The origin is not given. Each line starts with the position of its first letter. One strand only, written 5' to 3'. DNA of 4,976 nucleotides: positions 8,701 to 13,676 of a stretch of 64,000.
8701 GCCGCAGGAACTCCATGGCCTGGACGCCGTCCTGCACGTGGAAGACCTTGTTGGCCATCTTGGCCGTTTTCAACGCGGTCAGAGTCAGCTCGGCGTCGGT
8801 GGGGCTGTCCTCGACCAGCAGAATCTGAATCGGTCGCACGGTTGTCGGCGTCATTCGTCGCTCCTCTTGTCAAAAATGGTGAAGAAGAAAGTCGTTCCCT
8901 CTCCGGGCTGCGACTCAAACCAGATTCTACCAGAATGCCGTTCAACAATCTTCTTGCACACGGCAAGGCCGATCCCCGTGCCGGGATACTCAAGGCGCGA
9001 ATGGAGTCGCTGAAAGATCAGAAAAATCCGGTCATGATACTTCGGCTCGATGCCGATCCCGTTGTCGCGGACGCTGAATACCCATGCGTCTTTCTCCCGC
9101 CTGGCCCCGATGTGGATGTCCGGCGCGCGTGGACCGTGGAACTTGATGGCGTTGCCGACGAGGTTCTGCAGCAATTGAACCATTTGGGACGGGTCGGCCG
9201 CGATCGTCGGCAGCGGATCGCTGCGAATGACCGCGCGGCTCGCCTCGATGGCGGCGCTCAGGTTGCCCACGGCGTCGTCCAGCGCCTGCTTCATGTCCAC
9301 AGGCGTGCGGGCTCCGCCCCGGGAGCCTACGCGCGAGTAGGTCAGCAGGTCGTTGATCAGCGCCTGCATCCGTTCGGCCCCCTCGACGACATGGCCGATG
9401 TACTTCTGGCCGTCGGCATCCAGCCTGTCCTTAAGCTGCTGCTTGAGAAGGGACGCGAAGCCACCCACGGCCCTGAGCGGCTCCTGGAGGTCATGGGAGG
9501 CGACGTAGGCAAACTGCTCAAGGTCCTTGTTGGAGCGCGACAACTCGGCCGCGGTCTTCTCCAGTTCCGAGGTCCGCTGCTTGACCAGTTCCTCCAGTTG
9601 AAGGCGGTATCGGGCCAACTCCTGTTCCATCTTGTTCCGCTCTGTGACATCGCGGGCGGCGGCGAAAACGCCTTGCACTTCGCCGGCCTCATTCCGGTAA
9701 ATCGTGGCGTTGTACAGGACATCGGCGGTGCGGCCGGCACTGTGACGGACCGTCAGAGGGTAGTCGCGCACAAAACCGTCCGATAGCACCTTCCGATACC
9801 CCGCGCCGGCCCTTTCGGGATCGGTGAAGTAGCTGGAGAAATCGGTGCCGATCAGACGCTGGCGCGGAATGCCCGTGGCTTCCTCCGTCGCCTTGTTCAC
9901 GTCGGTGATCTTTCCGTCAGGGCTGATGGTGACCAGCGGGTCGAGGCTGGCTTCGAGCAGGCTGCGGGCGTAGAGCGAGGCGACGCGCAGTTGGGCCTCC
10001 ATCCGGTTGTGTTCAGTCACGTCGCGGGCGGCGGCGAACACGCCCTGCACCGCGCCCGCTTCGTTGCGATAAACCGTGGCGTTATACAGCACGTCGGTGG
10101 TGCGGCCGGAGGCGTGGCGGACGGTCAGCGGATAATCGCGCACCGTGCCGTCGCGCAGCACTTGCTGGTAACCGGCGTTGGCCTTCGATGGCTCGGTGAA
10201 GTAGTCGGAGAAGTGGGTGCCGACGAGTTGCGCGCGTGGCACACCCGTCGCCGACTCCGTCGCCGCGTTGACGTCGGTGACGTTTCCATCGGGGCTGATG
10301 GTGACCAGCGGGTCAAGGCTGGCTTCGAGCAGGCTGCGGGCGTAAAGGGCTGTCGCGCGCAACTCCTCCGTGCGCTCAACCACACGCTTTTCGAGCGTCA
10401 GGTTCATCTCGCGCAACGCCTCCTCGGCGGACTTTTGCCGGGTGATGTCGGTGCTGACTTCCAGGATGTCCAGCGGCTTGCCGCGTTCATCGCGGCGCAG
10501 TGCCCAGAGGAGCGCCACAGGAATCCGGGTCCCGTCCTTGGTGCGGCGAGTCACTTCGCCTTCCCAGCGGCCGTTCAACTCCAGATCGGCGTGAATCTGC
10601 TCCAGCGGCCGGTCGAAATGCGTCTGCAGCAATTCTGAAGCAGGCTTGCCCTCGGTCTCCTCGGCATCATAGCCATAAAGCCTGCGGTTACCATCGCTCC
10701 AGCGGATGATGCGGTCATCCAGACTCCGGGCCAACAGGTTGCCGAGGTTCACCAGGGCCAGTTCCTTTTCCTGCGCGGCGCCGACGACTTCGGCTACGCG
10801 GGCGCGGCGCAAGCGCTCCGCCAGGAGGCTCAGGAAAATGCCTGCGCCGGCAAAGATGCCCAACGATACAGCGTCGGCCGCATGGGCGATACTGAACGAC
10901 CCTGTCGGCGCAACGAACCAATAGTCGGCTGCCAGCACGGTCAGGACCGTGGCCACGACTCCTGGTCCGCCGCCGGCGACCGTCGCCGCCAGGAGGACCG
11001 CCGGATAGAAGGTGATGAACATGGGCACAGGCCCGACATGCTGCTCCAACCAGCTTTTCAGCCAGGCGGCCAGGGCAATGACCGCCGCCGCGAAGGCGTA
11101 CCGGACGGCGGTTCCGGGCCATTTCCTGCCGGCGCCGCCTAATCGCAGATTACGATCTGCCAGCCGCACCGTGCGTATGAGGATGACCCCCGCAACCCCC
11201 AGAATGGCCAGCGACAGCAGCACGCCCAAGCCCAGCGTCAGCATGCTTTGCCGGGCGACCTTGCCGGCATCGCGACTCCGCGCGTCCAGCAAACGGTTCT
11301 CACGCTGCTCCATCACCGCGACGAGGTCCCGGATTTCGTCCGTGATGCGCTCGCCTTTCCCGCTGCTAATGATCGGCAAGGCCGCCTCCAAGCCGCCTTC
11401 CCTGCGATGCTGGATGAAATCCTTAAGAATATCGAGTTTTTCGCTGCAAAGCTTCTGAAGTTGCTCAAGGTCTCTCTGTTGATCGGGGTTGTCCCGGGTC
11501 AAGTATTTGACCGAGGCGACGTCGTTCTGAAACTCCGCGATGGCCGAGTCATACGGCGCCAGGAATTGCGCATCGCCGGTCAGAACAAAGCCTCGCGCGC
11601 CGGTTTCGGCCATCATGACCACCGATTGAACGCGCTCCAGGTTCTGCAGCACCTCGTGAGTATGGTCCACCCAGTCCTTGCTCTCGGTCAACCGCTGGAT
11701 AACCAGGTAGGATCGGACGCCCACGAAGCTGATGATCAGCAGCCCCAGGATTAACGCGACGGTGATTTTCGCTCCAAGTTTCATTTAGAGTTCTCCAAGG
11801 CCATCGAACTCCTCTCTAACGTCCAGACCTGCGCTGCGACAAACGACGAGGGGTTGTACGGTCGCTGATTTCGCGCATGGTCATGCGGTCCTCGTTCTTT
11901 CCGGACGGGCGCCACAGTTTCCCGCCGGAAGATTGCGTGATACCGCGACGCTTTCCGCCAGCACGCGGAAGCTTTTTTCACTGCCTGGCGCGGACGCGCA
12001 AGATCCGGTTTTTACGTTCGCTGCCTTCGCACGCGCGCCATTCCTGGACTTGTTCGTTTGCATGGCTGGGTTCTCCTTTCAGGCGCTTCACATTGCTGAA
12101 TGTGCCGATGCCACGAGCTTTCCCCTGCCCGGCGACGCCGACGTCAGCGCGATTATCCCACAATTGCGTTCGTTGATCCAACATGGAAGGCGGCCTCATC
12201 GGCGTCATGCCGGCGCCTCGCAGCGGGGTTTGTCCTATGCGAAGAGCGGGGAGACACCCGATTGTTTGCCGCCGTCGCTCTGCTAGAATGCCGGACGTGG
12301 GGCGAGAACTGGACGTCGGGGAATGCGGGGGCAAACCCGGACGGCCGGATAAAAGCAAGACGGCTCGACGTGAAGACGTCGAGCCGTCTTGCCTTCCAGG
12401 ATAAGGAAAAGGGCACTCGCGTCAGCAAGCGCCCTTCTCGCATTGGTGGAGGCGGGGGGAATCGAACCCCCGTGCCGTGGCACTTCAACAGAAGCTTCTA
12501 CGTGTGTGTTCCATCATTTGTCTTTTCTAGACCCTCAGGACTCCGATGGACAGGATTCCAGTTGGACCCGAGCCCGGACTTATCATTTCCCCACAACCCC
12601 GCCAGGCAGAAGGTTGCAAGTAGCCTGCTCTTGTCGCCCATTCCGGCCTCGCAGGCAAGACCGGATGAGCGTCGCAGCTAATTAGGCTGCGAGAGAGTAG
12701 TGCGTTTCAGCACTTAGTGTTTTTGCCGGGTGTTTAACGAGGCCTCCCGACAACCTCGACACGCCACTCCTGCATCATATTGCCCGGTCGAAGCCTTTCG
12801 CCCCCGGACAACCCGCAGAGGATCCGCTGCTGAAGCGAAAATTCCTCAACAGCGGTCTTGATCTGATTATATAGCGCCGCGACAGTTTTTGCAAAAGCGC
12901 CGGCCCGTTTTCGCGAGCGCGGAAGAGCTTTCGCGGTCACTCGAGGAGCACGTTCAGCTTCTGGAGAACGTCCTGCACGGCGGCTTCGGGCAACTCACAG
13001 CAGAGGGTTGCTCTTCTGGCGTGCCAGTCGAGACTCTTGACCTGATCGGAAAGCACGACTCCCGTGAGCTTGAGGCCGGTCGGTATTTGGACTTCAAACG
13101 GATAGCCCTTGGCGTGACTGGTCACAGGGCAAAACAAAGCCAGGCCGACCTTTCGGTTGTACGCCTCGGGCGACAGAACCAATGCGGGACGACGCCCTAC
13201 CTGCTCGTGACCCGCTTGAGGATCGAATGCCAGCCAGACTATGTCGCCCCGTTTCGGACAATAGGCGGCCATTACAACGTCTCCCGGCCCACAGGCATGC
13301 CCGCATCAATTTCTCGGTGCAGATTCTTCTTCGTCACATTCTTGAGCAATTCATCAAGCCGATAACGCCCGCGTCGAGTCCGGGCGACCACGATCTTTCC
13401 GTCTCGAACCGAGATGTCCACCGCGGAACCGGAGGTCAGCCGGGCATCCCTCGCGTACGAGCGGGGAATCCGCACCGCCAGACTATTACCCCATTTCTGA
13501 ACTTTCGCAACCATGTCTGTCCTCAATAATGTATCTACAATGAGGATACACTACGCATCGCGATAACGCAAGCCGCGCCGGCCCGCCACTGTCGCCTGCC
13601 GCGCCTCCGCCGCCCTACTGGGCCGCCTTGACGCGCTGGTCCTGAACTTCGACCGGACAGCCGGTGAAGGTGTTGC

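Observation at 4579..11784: Two-component phosphorelay fused to NAD salvage: REC-HK-REC protein ends in a PncA nicotinamidase domain and is coupled to pncB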

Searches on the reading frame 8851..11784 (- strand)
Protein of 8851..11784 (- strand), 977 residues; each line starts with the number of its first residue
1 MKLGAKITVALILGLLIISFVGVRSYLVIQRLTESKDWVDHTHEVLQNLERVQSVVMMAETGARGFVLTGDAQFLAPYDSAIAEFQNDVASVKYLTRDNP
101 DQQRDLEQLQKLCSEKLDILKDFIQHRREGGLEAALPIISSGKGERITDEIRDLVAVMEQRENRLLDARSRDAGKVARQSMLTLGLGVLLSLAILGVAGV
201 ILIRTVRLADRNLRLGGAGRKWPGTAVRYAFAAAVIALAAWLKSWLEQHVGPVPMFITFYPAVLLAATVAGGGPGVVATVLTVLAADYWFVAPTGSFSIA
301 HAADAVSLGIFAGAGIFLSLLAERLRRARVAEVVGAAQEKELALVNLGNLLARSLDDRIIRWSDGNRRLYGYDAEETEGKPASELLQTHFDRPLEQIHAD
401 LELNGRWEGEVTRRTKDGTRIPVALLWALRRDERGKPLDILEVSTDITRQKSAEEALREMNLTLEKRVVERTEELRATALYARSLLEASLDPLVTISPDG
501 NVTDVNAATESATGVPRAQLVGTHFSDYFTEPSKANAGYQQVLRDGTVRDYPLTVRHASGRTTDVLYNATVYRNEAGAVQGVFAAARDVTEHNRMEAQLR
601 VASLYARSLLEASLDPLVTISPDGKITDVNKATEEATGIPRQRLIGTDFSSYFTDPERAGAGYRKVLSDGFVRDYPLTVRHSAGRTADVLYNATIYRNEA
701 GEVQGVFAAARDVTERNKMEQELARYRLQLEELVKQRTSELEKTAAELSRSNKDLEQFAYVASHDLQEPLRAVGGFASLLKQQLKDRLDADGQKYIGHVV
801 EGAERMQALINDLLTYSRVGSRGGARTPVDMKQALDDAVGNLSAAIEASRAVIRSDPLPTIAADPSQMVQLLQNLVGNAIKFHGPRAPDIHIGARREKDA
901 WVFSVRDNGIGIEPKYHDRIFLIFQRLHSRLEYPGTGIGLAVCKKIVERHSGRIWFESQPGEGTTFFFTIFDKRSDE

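Call 3: search_protein_families(library=pfam, proteins=[window:8851-11784:-], max_evalue=0.01)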
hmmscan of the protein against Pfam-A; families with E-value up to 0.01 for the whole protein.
window:8851-11784:- (977 aa): 10 families
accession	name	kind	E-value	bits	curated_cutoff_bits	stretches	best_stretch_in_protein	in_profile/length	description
PF05227.19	CHASE3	-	5.9e-42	143.3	28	1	36-171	2-137/138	CHASE3 domain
PF08448.16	PAS_4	-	2.8e-36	124.6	23.1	3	610-716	1-108/110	PAS fold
PF13426.13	PAS_9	-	5.1e-35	120.3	27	3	492-591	3-103/103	PAS domain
PF00989.32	PAS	-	1.2e-29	103.1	22.6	3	483-589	4-113/113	PAS fold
PF02518.31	HATPase_c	-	7e-28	97.7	26.4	1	864-970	2-107/111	Histidine kinase-, DNA gyrase B-, and HSP90-like ATPase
PF13493.11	DUF4118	-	5.8e-18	65.1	28.4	1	229-329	1-101/107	Domain of unknown function (DUF4118)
PF00512.31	HisKA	-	1e-12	48.4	26.9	1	755-821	2-65/66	His Kinase A (phospho-acceptor) domain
PF08447.18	PAS_3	-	1.4e-10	41.7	25.6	1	359-440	1-85/89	PAS fold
PF13188.13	PAS_8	-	2.5e-09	37.1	21.8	1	607-651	4-49/65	PAS domain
PF24820.1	Diguanyl_cycl_sensor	-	3.8e-07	30.5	28.1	0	611-683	3-74/109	Diguanylate cyclase-like sensor domain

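Call 4: search_protein_families(library=ncbifam, proteins=[window:8851-11784:-], max_evalue=0.001)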
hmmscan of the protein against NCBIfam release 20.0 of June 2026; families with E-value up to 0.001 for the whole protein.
window:8851-11784:- (977 aa): 82 families (the best 25 are shown)
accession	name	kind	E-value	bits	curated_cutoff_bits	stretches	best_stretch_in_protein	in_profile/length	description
NF008468.0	PRK11360.1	equivalog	4.2e-55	187.3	646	3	763-969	404-605/616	two-component system sensor histidine kinase AtoS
NF047465.1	hybrid_HK_LvrA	exception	2e-47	161.7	1200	1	737-970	582-816/819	hybrid histidine kinase/response regulator LvrA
TIGR00229.1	sensory_box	domain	4.2e-46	156.2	22.9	3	607-723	8-126/126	PAS domain S-box protein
NF046044.1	PnpS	equivalog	3.4e-44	151.4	400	1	756-970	171-389/390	two-component system histidine kinase PnpS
NF008302.0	PRK11091.1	equivalog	8.1e-43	146.6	838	3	742-971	270-504/779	aerobic respiration two-component sensor histidine kinase ArcB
TIGR02966.1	phoR_proteo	equivalog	7.6e-42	143.5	334.2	1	757-969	116-332/333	phosphate regulon sensor histidine kinase PhoR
TIGR02956.1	TMAO_torS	equivalog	1.2e-40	139.5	676.5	1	714-973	409-683/967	TMAO reductase system sensor histidine kinase/response regulator TorS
NF033092.0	HK_WalK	equivalog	2.2e-35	122.3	725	1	750-970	367-592/594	cell wall metabolism sensor histidine kinase WalK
NF006800.0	PRK09303.1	equivalog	4.1e-34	118.2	342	1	720-970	120-375/383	histidine kinase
NF041880.1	EPS_EpsF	equivalog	6.4e-34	117.3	900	1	748-967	267-488/492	response regulator EpsF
NF052573.1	HisKinEspAMyxo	equivalog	2.8e-33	114.9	1400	2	570-969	224-608/755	serine histidine kinase EspA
NF007793.0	PRK10490.1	equivalog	6.3e-32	110.5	1123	2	759-972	668-882/895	two-component system sensor histidine kinase KdpD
NF052574.1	HisKinEspCMyxo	equivalog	1.5e-30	106.1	1200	1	782-967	448-632/785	serine histidine kinase EspC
NF045595.1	HK_scytonemin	equivalog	1.1e-29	103.3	865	1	735-967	395-630/637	scytonemin biosynthesis sensor histidine kinase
NF047874.1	MASE3_PAS_HK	subfamily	1e-28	100.5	560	2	861-970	513-623/655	MASE3 domain-containing sensor histidine kinase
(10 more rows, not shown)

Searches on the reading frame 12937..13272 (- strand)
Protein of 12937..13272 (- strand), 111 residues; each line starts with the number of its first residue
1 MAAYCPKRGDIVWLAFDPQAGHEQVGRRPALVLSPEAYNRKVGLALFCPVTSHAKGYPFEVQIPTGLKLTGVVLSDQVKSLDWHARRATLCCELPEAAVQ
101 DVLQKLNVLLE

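Call 46: search_protein_families(library=pfam, proteins=[window:12937-13272:-], max_evalue=0.001)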
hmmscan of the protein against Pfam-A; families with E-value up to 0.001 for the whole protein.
window:12937-13272:- (111 aa): 1 family
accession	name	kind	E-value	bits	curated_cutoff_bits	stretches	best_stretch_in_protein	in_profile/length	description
PF02452.23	PemK_toxin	-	2.4e-28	99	23.1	1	7-109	1-108/109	PemK-like, MazF-like toxin of type II toxin-antitoxin system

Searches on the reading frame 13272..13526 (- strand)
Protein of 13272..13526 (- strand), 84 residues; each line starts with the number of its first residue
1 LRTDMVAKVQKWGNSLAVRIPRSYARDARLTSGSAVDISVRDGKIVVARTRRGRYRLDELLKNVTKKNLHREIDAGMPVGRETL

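Call 46: search_protein_families(library=pfam, proteins=[window:13272-13526:-], max_evalue=0.001)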
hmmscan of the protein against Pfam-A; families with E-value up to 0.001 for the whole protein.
window:13272-13526:- (84 aa): 1 family
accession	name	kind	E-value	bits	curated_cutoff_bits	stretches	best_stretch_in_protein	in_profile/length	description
PF04014.23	MazE_antitoxin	-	3e-10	40.3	24.7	1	9-53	1-46/48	Antidote-toxin recognition MazE, bacterial antitoxin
